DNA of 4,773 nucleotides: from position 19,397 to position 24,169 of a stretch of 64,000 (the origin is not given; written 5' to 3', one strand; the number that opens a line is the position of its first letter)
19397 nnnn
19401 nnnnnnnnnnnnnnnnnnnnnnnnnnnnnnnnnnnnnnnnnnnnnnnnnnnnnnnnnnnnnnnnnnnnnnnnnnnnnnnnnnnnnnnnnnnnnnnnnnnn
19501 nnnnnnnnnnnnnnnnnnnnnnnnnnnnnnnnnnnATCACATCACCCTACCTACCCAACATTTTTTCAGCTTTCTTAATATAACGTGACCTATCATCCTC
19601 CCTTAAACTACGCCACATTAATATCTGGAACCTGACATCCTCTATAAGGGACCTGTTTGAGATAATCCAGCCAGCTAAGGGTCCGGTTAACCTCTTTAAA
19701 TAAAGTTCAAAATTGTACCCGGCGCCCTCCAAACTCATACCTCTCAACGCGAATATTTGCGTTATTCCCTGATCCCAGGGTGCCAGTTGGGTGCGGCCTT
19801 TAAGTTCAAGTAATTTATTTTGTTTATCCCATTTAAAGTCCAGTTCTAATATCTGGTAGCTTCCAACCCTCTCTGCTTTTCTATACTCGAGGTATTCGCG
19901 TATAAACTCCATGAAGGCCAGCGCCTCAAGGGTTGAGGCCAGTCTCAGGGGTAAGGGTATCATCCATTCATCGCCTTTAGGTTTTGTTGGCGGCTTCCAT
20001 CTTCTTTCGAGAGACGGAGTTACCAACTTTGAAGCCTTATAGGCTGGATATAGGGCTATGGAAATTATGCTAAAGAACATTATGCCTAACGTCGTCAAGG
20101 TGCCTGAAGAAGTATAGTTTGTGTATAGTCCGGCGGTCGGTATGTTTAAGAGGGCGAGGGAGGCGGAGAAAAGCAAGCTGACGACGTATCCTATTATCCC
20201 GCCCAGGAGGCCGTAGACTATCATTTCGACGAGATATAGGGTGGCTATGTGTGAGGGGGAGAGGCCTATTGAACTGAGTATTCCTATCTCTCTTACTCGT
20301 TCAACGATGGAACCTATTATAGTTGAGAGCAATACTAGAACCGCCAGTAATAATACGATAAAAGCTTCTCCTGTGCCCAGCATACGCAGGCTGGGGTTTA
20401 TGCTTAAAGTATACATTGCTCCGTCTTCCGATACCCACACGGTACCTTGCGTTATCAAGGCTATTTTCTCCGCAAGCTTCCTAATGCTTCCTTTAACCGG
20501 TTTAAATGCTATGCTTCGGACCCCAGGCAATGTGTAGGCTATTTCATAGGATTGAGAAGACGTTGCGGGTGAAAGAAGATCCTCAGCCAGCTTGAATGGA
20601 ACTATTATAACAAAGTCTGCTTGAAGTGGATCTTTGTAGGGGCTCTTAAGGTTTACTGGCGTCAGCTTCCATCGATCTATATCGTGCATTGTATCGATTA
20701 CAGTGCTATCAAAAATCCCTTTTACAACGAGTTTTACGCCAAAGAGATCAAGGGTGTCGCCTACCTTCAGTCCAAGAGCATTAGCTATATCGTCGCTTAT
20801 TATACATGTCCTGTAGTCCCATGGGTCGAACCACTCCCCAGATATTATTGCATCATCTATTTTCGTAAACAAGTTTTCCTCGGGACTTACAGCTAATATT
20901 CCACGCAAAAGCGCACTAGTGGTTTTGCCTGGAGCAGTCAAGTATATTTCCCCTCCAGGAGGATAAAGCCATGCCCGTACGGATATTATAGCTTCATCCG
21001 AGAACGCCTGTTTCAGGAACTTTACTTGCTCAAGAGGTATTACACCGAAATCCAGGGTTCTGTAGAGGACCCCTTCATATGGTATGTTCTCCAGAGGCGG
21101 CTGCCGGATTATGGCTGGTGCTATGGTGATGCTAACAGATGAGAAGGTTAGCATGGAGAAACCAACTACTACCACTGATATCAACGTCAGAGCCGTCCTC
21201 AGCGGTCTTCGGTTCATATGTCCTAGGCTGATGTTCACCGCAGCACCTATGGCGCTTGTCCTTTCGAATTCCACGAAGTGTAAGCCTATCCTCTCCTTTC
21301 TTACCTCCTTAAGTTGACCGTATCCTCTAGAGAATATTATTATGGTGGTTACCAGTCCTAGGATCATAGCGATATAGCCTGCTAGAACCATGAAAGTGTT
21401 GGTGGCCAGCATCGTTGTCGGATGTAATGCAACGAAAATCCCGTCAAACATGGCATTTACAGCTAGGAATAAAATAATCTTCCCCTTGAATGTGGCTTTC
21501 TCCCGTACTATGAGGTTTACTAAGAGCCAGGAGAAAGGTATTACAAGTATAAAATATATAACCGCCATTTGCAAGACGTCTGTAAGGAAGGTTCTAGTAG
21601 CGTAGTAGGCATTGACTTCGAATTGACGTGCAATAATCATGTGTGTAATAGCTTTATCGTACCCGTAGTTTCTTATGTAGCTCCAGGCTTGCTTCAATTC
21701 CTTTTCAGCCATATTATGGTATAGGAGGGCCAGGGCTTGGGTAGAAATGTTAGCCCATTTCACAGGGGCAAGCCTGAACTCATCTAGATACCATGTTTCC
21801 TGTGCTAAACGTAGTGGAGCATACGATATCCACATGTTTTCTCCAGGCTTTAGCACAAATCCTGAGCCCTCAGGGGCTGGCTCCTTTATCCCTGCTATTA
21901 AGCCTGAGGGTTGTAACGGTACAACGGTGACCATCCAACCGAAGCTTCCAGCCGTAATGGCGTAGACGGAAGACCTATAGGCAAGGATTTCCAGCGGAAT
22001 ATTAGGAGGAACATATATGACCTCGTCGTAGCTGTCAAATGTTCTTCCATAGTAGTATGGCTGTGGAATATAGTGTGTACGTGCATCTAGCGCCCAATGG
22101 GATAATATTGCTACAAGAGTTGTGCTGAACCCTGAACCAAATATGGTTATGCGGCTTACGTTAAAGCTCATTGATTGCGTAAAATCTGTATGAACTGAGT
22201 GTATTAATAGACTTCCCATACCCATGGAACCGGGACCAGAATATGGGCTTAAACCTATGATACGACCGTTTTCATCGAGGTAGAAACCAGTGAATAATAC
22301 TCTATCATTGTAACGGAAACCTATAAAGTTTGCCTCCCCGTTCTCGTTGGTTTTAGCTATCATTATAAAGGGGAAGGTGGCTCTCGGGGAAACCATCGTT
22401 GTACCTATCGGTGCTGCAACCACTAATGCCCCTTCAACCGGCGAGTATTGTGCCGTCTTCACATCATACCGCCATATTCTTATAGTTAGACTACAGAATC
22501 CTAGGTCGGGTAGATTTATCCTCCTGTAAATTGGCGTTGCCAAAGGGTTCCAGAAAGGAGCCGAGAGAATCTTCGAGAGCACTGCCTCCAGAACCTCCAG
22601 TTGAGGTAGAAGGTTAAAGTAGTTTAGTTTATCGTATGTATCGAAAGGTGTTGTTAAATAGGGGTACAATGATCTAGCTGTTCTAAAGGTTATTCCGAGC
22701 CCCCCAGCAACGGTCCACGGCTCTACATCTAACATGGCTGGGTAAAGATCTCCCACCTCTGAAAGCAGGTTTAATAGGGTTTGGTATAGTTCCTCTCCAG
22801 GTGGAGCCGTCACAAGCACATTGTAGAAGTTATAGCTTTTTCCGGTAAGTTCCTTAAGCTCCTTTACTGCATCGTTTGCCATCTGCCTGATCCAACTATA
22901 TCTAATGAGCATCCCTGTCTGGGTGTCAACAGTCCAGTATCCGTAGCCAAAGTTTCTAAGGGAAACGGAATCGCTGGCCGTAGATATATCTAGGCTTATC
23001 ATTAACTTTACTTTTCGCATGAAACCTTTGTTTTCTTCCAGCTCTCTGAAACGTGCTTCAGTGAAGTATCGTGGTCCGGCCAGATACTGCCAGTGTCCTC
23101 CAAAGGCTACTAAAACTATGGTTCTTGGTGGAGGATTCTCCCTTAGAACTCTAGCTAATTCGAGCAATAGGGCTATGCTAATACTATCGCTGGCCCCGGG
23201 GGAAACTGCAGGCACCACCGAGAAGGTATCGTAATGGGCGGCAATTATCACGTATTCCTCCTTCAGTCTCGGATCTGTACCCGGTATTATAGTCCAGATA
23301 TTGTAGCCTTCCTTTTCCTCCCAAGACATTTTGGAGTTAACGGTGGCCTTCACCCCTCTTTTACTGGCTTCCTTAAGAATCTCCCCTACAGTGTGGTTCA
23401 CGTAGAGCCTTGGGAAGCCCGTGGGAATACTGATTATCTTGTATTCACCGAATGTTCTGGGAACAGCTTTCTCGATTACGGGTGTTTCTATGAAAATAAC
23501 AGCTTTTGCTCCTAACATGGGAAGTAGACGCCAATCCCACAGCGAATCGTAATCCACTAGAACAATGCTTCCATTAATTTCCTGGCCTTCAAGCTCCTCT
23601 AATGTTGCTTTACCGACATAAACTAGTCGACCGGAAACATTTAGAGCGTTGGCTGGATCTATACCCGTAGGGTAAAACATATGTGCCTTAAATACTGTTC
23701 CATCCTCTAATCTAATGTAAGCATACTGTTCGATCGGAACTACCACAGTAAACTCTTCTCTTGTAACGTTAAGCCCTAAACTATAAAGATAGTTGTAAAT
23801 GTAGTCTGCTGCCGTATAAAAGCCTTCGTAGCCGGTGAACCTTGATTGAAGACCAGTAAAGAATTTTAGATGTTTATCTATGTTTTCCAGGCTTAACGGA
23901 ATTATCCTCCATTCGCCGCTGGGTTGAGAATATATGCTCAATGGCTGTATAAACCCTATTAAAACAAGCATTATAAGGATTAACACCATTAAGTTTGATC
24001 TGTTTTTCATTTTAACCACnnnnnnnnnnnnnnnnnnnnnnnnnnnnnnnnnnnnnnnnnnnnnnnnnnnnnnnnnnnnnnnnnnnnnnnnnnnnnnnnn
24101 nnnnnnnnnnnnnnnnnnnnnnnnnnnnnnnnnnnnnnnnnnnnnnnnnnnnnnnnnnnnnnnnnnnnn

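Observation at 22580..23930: M28/PA aminopeptidase-like ectodomain fused to an FtsX module, with the catalytic Glu-Glu replaced by His-Trp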

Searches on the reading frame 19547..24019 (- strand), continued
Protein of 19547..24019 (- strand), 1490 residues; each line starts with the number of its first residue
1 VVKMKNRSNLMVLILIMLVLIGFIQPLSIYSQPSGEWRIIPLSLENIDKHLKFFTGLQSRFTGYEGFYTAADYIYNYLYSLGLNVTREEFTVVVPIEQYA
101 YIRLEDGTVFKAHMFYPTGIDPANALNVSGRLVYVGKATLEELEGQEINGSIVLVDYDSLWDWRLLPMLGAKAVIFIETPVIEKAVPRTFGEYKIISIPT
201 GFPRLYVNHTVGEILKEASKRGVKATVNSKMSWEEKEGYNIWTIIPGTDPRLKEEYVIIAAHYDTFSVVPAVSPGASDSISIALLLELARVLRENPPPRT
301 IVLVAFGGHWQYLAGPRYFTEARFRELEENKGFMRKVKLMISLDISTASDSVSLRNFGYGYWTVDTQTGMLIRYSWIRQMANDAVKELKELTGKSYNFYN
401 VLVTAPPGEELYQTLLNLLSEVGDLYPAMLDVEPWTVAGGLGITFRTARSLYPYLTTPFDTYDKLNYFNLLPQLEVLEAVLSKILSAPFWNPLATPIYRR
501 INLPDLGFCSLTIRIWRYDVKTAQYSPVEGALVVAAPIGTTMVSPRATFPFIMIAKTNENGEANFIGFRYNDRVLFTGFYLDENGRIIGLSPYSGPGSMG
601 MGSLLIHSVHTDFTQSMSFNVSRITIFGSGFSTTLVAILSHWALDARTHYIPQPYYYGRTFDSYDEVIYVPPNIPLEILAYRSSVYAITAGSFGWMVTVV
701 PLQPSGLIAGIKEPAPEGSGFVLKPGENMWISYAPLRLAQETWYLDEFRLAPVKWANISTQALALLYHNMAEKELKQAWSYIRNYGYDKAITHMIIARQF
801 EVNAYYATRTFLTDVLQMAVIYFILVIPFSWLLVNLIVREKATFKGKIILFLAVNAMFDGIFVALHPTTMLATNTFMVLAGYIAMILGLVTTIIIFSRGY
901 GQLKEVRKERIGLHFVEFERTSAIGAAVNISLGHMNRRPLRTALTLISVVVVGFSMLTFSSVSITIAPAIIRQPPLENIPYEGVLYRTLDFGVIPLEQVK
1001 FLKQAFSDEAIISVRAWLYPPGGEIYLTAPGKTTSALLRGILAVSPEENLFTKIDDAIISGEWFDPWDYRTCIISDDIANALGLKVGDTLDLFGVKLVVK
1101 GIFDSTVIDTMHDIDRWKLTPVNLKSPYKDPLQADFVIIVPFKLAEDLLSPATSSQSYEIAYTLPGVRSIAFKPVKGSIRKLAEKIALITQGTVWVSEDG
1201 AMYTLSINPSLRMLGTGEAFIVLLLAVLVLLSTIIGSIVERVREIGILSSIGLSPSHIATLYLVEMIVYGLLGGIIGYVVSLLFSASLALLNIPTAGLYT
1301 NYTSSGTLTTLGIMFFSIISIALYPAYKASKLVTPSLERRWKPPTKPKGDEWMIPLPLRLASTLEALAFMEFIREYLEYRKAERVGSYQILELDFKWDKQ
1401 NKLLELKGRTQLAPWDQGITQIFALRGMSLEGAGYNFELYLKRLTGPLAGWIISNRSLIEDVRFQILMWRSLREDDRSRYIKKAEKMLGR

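Call 50: search_protein_families(library=ncbifam, proteins=[L007:21384-22199:+, L007:20010-20939:+, L007:20961-21380:+, L007:17837-19828:+], max_evalue=0.01)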
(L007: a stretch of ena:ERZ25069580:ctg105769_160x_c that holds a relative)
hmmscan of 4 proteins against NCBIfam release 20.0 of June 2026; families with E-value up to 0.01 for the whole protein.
L007:21384-22199:+ (271 aa): 190 families (the best 25 are shown)
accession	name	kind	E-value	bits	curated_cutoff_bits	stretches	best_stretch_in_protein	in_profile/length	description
TIGR02211.1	LolD_lipo_ex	equivalog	6.2e-69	231.9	307.75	1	32-250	2-220/221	lipoprotein-releasing ABC transporter ATP-binding protein LolD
NF007826.0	PRK10535.1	equivalog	2.5e-64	217.7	966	1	33-251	6-223/648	macrolide ABC transporter ATP-binding protein/permease MacB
NF008639.0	PRK11629.1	equivalog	3.1e-64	216.6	360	1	32-250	7-225/234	lipoprotein-releasing ABC transporter ATP-binding protein LolD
NF007879.0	PRK10584.1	equivalog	4e-64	216.4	336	1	27-250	2-225/228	putative ABC transporter ATP-binding protein YbbA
TIGR02982.1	heterocyst_DevA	subfamily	6.7e-64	215.5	295.8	1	32-249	2-219/220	ABC exporter ATP-binding subunit, DevA family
NF038007.1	ABC_ATP_DarD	equivalog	1.3e-63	214.4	375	1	33-248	3-217/218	darobactin export ABC transporter ATP-binding protein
TIGR02673.1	FtsE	equivalog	1.7e-61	207.6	264.85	1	32-247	2-213/214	cell division ATP-binding protein FtsE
TIGR01186.1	proV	subfamily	2.7e-57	194.5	326.6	1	49-258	7-217/363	betaine/proline/choline family ABC transporter ATP-binding protein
TIGR03608.1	L_ocin_972_ABC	subfamily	7e-56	189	254.85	1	38-243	5-205/206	putative bacteriocin export ABC transporter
NF040933.2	ABC_arch_GlcV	equivalog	3.2e-55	187.4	450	1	31-258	2-229/357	glucose ABC transporter ATP-binding protein GlcV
TIGR02315.1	ABC_phnC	equivalog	5.4e-52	176.6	266.1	1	32-251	2-226/243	phosphonate ABC transporter ATP-binding protein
TIGR03265.1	PhnT2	equivalog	1e-50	173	457.7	1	31-258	4-222/353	putative 2-aminoethylphosphonate ABC transporter ATP-binding protein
TIGR02314.1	ABC_MetN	equivalog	4e-50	170.7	499.7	1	32-245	2-211/343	methionine ABC transporter ATP-binding protein MetN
NF006987.0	PRK09452.1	equivalog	6.8e-50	169.8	482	1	28-258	14-235/378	spermidine/putrescine ABC transporter ATP-binding protein PotA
TIGR01187.1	potA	subfamily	1e-48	166.1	355.6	1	66-258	1-188/325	polyamine ABC transporter ATP-binding protein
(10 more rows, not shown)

L007:20010-20939:+ (309 aa): 0 families

L007:20961-21380:+ (139 aa): 5 families
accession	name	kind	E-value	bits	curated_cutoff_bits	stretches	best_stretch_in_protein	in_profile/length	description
TIGR04248.1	SCM_PqqD_rel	equivalog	1.3e-08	35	100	1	63-127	18-82/84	SynChlorMet cassette protein ScmD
TIGR03859.1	PQQ_PqqD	equivalog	2.3e-08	33.8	46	1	70-126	25-80/81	pyrroloquinoline quinone biosynthesis peptide chaperone PqqD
NF033536.1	lasso_PqqD_Bac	exception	4.7e-07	29.9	80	1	74-126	34-86/88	lasso peptide biosynthesis PqqD family chaperone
TIGR04302.1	geo_PqqD_fam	equivalog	0.0004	20.8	100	1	67-126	42-100/102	GeoRSP system PqqD family peptide chaperone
NF002535.0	PRK02079.1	equivalog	0.0018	18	101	1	70-105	34-69/92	pyrroloquinoline quinone biosynthesis peptide chaperone PqqD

L007:17837-19828:+ (663 aa): 0 families

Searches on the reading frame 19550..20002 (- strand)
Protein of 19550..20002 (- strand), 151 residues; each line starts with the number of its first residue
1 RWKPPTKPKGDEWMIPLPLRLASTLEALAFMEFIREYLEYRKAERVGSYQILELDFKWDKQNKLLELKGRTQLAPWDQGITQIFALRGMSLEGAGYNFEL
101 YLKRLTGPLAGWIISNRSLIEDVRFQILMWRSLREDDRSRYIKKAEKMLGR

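Call 63: search_protein_families(library=pfam, proteins=[window:19550-20002:-], max_evalue=10)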
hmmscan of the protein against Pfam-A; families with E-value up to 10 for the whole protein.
window:19550-20002:- (151 aa): 1 family
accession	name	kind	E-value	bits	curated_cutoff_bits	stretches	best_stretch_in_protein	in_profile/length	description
PF00505.25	HMG_box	-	0.11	13.3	25.4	1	129-147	38-56/69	HMG (high mobility group) box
